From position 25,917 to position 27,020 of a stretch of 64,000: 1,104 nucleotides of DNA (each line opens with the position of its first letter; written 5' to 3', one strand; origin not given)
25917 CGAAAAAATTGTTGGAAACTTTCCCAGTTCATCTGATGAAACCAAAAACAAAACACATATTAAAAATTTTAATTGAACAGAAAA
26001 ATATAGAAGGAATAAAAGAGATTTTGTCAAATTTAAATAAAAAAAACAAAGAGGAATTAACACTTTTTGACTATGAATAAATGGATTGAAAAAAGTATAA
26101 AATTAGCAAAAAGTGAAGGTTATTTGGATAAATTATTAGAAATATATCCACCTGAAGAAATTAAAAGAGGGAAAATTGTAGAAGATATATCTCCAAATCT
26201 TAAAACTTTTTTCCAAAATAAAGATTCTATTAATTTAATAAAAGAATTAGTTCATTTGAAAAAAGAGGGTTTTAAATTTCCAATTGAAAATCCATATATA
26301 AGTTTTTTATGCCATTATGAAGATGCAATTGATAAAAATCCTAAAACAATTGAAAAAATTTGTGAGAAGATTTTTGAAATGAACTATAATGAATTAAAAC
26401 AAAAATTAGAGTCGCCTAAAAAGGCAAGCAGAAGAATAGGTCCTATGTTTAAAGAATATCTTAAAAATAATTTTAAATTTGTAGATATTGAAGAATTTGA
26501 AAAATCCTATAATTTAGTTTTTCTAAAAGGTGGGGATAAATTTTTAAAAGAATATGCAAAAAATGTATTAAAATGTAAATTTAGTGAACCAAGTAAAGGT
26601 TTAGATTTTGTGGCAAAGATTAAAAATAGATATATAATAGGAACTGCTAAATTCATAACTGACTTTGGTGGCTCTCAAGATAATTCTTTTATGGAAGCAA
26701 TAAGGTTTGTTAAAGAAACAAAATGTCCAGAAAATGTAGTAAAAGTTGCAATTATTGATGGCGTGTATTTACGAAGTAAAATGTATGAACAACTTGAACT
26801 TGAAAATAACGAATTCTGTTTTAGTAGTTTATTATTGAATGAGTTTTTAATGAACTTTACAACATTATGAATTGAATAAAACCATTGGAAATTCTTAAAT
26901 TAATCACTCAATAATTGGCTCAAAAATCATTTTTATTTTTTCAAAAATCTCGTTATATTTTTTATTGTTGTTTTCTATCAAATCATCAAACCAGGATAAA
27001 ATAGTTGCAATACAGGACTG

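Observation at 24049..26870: tRNA-Glu-adjacent, translationally coupled triad: LOG/SLOG-like Rossmann protein, gamma-class N6A methyltransferase, and an unknown 267-aa protein. Candidate novel LOG-associated R-M or defence module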

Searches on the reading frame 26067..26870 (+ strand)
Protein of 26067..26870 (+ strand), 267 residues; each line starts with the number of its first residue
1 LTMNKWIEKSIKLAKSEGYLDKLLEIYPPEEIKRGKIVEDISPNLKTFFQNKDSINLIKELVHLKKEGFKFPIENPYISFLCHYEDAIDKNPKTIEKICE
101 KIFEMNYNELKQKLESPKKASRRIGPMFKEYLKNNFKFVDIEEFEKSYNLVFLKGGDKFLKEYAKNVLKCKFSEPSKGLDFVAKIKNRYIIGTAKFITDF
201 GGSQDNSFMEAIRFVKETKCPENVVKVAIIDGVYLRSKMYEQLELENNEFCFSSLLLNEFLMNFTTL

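Call 3: search_protein_families(library=pfam, proteins=[window:26067-26870:+], max_evalue=1)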
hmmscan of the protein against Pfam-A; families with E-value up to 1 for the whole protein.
window:26067-26870:+ (267 aa): 2 families
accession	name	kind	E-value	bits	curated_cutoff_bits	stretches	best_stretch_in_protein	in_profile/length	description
PF06300.18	Tsp45I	-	7.3e-63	213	25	1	4-262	1-258/260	Tsp45I type II restriction enzyme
PF09870.14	DUF2097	-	0.2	12.4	25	0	130-155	12-35/84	Uncharacterized protein conserved in archaea (DUF2097)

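Call 4: search_protein_families(library=ncbifam, proteins=[window:26067-26870:+], max_evalue=1)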
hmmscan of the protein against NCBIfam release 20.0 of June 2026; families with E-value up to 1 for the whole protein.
window:26067-26870:+ (267 aa): 0 families

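Call 5: search_protein_families(library=padloc, proteins=[window:26067-26870:+], max_evalue=1)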
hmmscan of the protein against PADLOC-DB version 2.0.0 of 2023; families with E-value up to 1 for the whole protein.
window:26067-26870:+ (267 aa): 2 families
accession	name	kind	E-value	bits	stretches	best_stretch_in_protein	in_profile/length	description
PDLC03495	REase_II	-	5.8e-50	168.2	1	3-262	1-258/260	Type II restriction enzyme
PDLC03578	REase_II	-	7.7e-15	53.1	2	3-138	7-165/332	Type II restriction enzyme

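Call 18: find_homologous_proteins(query=window:26073-26867:+)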
Query window:26073-26867:+ (265 aa): 330 proteins with E <= 0.001 among 1108 candidates; the best 120 are listed.
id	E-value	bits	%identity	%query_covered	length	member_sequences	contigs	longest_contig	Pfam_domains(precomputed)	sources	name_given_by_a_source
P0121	1.5e-169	580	100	100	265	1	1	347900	PF06300.19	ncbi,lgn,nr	ncbi:MAG: hypothetical protein NC922_03055 [Candidatus Omnitrophica bacterium]|nr:hypothetical prote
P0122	6.8e-116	404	69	99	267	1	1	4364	PF06300.19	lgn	-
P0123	1.6e-114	400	72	98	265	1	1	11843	PF06300.19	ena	-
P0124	2.8e-114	399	70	98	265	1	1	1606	PF06300.19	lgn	-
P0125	5.1e-113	395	71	95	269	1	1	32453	PF06300.19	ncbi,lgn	-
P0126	1.3e-112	393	71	98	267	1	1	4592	PF06300.19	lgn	-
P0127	1.9e-112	393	70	98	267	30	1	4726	PF06300.19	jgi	jgi:hypothetical protein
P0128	7.8e-112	391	69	98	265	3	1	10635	PF06300.19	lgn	-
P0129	1.1e-111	390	72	98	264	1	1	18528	PF06300.19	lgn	-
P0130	1.1e-111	390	70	98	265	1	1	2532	PF06300.19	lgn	-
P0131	1.5e-111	390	69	98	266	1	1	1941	PF06300.19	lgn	-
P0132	1.6e-111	390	70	98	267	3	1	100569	PF06300.19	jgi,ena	-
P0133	2.8e-111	389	69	98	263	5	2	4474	PF06300.19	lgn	-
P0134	3.1e-111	389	70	98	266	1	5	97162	PF06300.19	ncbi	ncbi:MAG: hypothetical protein ABIN20_01120 [candidate division WOR-3 bacterium]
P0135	3.1e-111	389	71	98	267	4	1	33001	PF06300.19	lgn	-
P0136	4.8e-111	388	69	98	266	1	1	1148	PF06300.19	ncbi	-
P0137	5.3e-111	388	71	98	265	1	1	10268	PF06300.19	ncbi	-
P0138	5.2e-110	385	72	98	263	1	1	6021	PF06300.19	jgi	-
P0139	7.2e-110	384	68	98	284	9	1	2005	PF06300.19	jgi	-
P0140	1.1e-109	384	68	95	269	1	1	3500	PF06300.19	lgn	-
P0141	1.1e-109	384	69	98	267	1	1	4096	PF06300.19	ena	-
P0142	1.2e-109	384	70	98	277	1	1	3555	PF06300.19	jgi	-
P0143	3.3e-109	382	69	95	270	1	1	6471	PF06300.19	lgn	-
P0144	5.7e-109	382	69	98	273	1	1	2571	PF06300.19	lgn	-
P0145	7.2e-109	381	70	98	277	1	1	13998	PF06300.19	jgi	-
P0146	9.9e-109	381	69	98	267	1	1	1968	PF06300.19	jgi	jgi:hypothetical protein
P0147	4.5e-108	379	69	98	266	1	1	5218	PF06300.19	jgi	-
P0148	6.7e-108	378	68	98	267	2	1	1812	PF06300.19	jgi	-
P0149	1.4e-107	377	67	95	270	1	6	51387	PF06300.19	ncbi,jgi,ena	-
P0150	1.7e-107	377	69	98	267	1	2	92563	PF06300.19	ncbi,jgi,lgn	-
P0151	2.9e-107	376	70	98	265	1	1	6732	PF06300.19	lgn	-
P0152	4.0e-107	375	69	98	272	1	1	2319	PF06300.19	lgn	-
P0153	4.1e-107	375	68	99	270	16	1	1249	PF06300.19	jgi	jgi:hypothetical protein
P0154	1.1e-106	374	69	98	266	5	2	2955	PF06300.19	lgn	-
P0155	2.5e-106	373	66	98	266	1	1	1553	PF06300.19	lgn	-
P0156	3.3e-105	369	68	98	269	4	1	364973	PF06300.19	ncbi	-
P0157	4.4e-104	366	67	98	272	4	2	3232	PF06300.19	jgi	-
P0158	7.2e-104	365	67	98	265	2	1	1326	PF06300.19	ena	-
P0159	7.9e-104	365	66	98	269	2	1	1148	PF06300.19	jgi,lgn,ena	-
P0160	2.2e-103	363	66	98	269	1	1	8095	PF06300.19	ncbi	-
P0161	6.1e-102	358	66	98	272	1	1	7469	PF06300.19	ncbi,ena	-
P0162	6.8e-102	358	70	91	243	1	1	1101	PF06300.19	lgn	-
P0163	2.2e-101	357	65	98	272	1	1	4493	PF06300.19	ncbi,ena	-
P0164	2.5e-101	356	64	98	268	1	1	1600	PF06300.19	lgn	-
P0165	6.1e-101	355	62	98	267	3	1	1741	PF06300.19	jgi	jgi:hypothetical protein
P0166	2.4e-99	350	67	98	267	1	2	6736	PF06300.19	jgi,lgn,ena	-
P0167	4.4e-99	349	68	90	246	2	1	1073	PF06300.19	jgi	-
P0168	8.0e-99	348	64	98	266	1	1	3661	PF06300.19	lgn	-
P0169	4.3e-98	346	67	92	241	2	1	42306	PF06300.19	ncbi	ncbi:MAG: hypothetical protein ABIL13_07010 [candidate division WOR-3 bacterium]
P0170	1.6e-97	344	63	98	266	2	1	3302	PF06300.19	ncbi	ncbi:MAG: hypothetical protein QXO40_05395 [Candidatus Aenigmatarchaeota archaeon]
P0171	2.9e-97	343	62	98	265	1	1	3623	PF06300.19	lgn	-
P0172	2.4e-96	340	61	98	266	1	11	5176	PF06300.19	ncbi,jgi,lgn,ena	jgi:hypothetical protein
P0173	3.9e-96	339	60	94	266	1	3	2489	PF06300.19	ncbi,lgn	-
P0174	8.1e-96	338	64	99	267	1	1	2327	PF06300.19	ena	-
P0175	1.7e-95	337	61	99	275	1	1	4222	PF06300.19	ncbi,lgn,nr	ncbi:MAG: hypothetical protein RMJ17_02040 [Candidatus Aenigmarchaeota archaeon]|nr:hypothetical pro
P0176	1.1e-94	335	61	99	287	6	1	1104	PF06300.19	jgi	jgi:hypothetical protein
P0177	1.9e-94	334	61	98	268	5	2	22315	PF06300.19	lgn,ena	-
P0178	6.7e-94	332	62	89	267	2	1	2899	PF06300.19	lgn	-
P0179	4.7e-93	329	71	79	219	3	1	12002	PF06300.19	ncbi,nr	ncbi:MAG TPA: restriction endonuclease, partial [bacterium]|nr:restriction endonuclease [bacterium]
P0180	1.3e-92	328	58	95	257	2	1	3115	PF06300.19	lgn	-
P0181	1.4e-92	328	58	99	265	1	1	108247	PF06300.19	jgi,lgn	-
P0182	6.7e-92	326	59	98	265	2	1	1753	PF06300.19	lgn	-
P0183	1.6e-91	324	57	98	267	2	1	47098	PF06300.19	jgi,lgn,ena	-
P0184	5.0e-91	323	58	100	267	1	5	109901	PF06300.19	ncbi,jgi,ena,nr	ncbi:MAG TPA: hypothetical protein PLX23_01960 [Candidatus Hydrogenedens sp.]|nr:hypothetical protei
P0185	5.9e-91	322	59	98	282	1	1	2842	PF06300.19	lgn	-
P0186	8.7e-91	322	59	99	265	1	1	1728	PF06300.19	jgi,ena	-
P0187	4.3e-90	320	72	76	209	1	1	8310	PF06300.19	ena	-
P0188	1.9e-89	318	58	98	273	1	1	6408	PF06300.19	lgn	-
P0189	2.4e-89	317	56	98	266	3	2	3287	PF06300.19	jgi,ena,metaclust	metaclust:\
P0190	7.6e-89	316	56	98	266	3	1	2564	PF06300.19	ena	-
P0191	7.6e-89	316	61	97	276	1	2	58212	PF06300.19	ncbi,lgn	ncbi:MAG: hypothetical protein ABDI07_03575 [Candidatus Kryptonium sp.]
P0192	9.1e-89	315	58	99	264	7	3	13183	PF06300.19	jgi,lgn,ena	-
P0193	5.0e-88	313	60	98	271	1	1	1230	PF06300.19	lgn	-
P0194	6.8e-88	312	59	98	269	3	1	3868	PF06300.19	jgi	-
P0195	3.2e-87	310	58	98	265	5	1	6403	PF06300.19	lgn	-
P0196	4.6e-87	310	54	98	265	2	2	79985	PF06300.19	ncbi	ncbi:MAG: hypothetical protein QXS18_06090 [Thermoplasmata archaeon]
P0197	6.4e-87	309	54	98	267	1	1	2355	PF06300.19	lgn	-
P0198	9.8e-87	309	56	98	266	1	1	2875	PF06300.19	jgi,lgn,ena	-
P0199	1.1e-86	309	58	99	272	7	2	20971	PF06300.19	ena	-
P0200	4.3e-86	307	56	98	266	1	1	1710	PF06300.19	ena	-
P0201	4.9e-86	306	56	98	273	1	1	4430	PF06300.19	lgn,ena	-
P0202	5.3e-86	306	56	99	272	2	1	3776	PF06300.19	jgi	jgi:hypothetical protein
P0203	2.9e-85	304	57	98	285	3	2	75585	PF06300.19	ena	-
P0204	1.1e-84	302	55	98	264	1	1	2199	PF06300.19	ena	-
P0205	1.1e-84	302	56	98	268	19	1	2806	PF06300.19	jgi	jgi:hypothetical protein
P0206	1.4e-83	298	70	76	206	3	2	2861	PF06300.19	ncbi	-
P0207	2.1e-83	298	56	98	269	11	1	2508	PF06300.19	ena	-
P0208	2.8e-83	297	52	98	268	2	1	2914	PF06300.19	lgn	-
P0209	3.0e-83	297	58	87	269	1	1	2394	PF06300.19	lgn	-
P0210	4.4e-82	293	52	98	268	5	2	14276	PF06300.19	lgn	-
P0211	2.7e-81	291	51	98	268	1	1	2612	PF06300.19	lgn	-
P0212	3.1e-81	291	60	91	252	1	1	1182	PF06300.19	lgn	-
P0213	2.7e-79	284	67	77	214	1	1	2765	PF06300.19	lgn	-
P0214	5.6e-75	270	52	97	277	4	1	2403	PF06300.19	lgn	-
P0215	1.4e-74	269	49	99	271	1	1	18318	PF06300.19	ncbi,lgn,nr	ncbi:MAG: hypothetical protein PHI44_00515 [Candidatus Ratteibacteria bacterium]|nr:hypothetical pro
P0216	1.1e-70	256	53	97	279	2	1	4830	PF06300.19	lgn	-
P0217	1.5e-69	252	49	99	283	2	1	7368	PF06300.19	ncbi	-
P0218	8.6e-61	224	67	61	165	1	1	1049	PF06300.19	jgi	jgi:hypothetical protein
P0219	5.3e-58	215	60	62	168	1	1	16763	PF06300.19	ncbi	ncbi:MAG: hypothetical protein AB1349_09090 [Elusimicrobiota bacterium]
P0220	4.6e-53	198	44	98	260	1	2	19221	PF06300.19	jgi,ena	-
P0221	6.6e-53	198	43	98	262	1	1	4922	PF06300.19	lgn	-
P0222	2.1e-52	196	43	98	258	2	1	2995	PF06300.19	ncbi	-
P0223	2.8e-52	196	42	98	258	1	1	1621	PF06300.19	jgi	-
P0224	7.7e-51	191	41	98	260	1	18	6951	PF06300.19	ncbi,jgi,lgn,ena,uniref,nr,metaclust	ncbi:MAG: restriction endonuclease [Candidatus Nealsonbacteria bacterium CG10_big_fil_rev_8_21_14_0_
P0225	2.7e-50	189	64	52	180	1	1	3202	PF06300.19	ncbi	ncbi:MAG: hypothetical protein QW273_03885, partial [Candidatus Pacearchaeota archaeon]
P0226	3.9e-49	185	39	98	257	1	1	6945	PF06300.19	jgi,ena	-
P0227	7.1e-49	185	41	98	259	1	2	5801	PF06300.19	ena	-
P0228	1.7e-48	183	40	98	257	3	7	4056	PF06300.19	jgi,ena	-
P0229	3.3e-48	182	40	98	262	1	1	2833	PF06300.19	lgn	-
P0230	1.2e-47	181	42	98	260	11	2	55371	PF06300.19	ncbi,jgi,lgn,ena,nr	ncbi:MAG TPA: restriction endonuclease [Paludibacteraceae bacterium]|jgi:hypothetical protein|nr:res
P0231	1.3e-47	180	38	98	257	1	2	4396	PF06300.19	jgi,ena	-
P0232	1.6e-47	180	41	98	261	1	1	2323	PF06300.19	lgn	-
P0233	1.6e-46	177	40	99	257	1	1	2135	PF06300.19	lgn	-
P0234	1.8e-46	177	42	98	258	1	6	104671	PF06300.19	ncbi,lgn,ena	ncbi:MAG: hypothetical protein AAB516_00020 [Patescibacteria group bacterium]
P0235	2.2e-46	176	41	98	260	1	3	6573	PF06300.19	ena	-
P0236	1.3e-45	174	40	99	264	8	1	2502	PF06300.19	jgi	-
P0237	3.8e-45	172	36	98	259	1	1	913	PF06300.19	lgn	-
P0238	5.5e-45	172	41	98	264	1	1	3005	PF06300.19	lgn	-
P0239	6.8e-45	172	39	98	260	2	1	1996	PF06300.19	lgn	-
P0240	1.1e-44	171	37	98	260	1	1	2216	PF06300.19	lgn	-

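Call 19: search_solved_structures(query=window:26073-26867:+, max_evalue=1)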
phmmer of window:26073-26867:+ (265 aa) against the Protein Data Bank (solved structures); distinct sequences matched with E-value up to 1: 1.
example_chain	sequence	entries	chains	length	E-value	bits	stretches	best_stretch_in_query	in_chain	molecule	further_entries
9r3p_A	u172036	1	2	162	0.39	13.3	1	68-138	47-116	Atypical leghemoglobin 2-1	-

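Call 23: find_encoding_contigs(protein=P0134, flank=6000, max_places=2)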
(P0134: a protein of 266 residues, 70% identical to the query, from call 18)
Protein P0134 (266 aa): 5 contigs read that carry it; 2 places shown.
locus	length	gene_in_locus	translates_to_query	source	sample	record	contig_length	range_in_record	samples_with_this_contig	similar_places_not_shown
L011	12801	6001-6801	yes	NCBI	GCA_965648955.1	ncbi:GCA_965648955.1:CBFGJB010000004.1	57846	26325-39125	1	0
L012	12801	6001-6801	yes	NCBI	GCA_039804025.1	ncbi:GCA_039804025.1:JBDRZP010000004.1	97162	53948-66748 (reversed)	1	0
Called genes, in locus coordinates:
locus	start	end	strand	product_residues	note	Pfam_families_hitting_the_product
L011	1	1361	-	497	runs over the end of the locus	-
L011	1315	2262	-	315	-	PF00480:ROK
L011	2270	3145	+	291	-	PF01244:Peptidase_M19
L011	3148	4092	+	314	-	PF09587:PGA_cap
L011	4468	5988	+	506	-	PF02384:N6_Mtase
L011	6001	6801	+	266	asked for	PF06300:Tsp45I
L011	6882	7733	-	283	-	PF00574:CLP_protease (weak), PF01972:SDH_protease (weak), PF25145:NfeD1b_N, PF01343:Peptidase_S49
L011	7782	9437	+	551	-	PF00932:LTD (weak)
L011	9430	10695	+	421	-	PF00275:EPSP_synthase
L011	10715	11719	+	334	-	-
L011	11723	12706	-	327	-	-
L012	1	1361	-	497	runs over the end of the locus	-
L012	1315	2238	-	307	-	PF00480:ROK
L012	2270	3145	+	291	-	PF01244:Peptidase_M19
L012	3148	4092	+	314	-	PF09587:PGA_cap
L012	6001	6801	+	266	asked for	PF06300:Tsp45I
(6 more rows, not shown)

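Call 24: find_encoding_contigs(protein=P0132, flank=6000, max_places=2)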
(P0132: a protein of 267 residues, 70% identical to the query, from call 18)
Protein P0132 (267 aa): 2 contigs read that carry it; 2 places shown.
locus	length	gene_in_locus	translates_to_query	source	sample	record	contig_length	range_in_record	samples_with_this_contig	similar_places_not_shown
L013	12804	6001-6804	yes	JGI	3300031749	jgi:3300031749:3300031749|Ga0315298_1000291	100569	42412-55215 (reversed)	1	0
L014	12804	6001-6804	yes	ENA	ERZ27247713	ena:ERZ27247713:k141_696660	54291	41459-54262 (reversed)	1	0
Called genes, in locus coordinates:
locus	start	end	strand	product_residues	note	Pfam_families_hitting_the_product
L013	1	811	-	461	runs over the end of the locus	PF10396:TrmE_N, PF12631:MnmE_helical, PF01926:MMR_HSR1, PF02421:FeoB_N, PF03193:RsgA_GTPase (faint)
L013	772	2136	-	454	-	PF08245:Mur_ligase_M, PF02875:Mur_ligase_C, PF27239:FOL3_C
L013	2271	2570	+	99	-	PF05016:ParE_toxin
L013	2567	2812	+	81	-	PF02604:PhdYeFM_antitox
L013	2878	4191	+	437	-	PF01134:GIDA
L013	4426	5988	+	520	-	PF02384:N6_Mtase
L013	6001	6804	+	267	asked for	PF06300:Tsp45I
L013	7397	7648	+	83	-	-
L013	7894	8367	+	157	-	PF00383:dCMP_cyt_deam_1, PF14437:MafB19-deam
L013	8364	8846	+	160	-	PF22811:Zn_ribbon_NrdR, PF03477:ATP-cone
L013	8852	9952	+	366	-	PF00383:dCMP_cyt_deam_1, PF14437:MafB19-deam, PF01872:RibD_C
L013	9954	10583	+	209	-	PF00677:Lum_binding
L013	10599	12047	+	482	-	PF02310:B12-binding, PF04055:Radical_SAM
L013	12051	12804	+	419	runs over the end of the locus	PF00926:DHBP_synthase, PF00925:GTP_cyclohydro2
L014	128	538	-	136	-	PF01471:PG_binding_1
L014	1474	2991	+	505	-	PF01743:PolyA_pol, PF12627:PolyA_pol_RNAbd, PF01966:HD, PF13735:tRNA_NucTran2_2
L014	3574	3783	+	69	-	PF13560:HTH_31, PF12844:HTH_19, PF13443:HTH_26, PF01381:HTH_3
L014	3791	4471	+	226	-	PF20582:UPF0758_N, PF04002:RadC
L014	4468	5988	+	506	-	PF02384:N6_Mtase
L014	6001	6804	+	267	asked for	PF06300:Tsp45I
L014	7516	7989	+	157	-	PF00383:dCMP_cyt_deam_1, PF14437:MafB19-deam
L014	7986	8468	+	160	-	PF22811:Zn_ribbon_NrdR, PF03477:ATP-cone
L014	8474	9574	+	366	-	PF00383:dCMP_cyt_deam_1, PF14437:MafB19-deam, PF01872:RibD_C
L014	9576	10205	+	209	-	PF00677:Lum_binding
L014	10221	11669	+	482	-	PF02310:B12-binding, PF04055:Radical_SAM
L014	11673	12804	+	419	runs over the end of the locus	PF00926:DHBP_synthase, PF00925:GTP_cyclohydro2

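Call 25: find_encoding_contigs(protein=P0215, flank=6000, max_places=2)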
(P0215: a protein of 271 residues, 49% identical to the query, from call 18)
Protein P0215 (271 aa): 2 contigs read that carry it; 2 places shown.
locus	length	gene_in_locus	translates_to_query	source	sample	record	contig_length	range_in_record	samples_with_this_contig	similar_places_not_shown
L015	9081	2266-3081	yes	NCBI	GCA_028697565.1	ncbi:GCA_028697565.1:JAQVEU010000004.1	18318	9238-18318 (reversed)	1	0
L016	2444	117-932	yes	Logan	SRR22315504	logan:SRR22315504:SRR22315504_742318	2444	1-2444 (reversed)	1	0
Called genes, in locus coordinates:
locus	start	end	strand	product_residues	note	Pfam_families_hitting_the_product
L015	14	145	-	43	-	-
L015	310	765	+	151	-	PF00908:dTDP_sugar_isom, PF14667:Polysacc_synt_C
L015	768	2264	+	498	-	PF02384:N6_Mtase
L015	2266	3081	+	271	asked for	PF06300:Tsp45I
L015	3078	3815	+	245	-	PF00483:NTP_transferase, PF12804:NTP_transf_3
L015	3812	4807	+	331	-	PF01073:3Beta_HSD, PF01370:Epimerase, PF02719:Polysacc_synt_2, PF04321:RmlD_sub_bind, PF13460:NAD_binding_10, PF16363:GDP_Man_Dehyd, PF07993:NAD_binding_4 (weak)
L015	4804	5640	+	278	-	PF01370:Epimerase, PF04321:RmlD_sub_bind, PF01073:3Beta_HSD, PF02719:Polysacc_synt_2, PF16363:GDP_Man_Dehyd, PF07993:NAD_binding_4 (weak)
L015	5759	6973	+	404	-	PF00365:PFK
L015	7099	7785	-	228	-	PF02683:DsbD_TM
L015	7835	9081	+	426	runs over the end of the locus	PF13378:MR_MLE_C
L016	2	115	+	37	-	?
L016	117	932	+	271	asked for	PF06300:Tsp45I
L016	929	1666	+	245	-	PF00483:NTP_transferase, PF12804:NTP_transf_3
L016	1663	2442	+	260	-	?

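Call 34: search_dna_similar(query=window:26073-26867:+, collection=plasmids, mode=protein, max_rows=15)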
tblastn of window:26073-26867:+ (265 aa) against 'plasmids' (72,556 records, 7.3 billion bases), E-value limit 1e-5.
Records with a match: 2; places in all: 2; records where one place covers at least 80% of the query: 2.
Best place of each record, by identity: <60% 2.
By first word of the organism name: Campylobacter 1; Miltoncostaea 1.
By predicted mobility (MOB-suite, as given by PLSDB): conjugative 1; non-mobilizable 1.
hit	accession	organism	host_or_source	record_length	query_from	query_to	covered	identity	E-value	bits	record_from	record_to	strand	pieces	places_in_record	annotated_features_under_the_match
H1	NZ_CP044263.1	Campylobacter armoricus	Whole genome sequence,river surface ...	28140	1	262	99%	30.8%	3e-32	131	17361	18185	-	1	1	type II restriction endonuclease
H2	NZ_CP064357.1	Miltoncostaea oceani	pure culture,marine sediment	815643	2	259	97%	29.0%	1e-22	103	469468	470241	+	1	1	hypothetical protein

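Call 37: get_annotated_region(hit=H1, flank=4000)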
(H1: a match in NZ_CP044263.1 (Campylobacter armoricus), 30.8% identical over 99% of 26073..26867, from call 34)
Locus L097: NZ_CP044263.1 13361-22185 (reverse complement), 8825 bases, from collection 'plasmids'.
description: Campylobacter armoricus strain CA639 plasmid pCA639-2, complete sequence
organism: Campylobacter armoricus (NCBI taxid 2505970)
taxonomy: Bacteria; Campylobacterota; Epsilonproteobacteria; Campylobacterales; Campylobacteraceae; Campylobacter; Campylobacter armoricus
host: -; source: Whole genome sequence,river surface water; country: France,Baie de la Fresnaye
typing (MOB-suite, as given by PLSDB): conjugative; relaxase MOBP; mating-pair formation MPF_T
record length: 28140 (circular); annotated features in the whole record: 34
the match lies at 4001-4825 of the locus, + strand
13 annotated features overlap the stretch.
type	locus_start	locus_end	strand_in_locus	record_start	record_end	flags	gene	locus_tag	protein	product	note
CDS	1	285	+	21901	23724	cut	-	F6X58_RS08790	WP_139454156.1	type IV secretory system conjugative DNA transfer family protein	-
CDS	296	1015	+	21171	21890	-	-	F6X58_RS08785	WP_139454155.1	conjugal transfer protein TraL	-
CDS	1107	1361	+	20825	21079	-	-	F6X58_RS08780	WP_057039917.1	hypothetical protein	-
CDS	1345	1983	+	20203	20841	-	-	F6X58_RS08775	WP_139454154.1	Fic family protein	-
CDS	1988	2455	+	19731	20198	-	lepB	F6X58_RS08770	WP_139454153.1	signal peptidase I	GO:0009306 - protein secretion [Evidence IEA]; GO:0006465 - signal peptide processing [Evidence IEA]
CDS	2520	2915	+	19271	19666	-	-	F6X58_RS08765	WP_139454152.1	conjugal transfer protein TraM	-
CDS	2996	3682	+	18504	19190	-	-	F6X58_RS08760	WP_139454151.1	AAA family ATPase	-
CDS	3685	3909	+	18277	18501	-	-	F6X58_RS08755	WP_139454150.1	hypothetical protein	-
CDS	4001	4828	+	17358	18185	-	-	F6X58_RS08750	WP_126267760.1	type II restriction endonuclease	-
CDS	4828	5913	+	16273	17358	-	-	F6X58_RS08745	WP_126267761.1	site-specific DNA-methyltransferase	GO:0009307 - DNA restriction-modification system [Evidence IEA]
CDS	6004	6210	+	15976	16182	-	-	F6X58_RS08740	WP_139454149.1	hypothetical protein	-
CDS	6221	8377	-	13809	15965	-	traI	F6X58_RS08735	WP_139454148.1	TraI/MobA(P) family conjugative relaxase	-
CDS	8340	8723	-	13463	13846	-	-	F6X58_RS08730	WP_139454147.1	DNA transfer protein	-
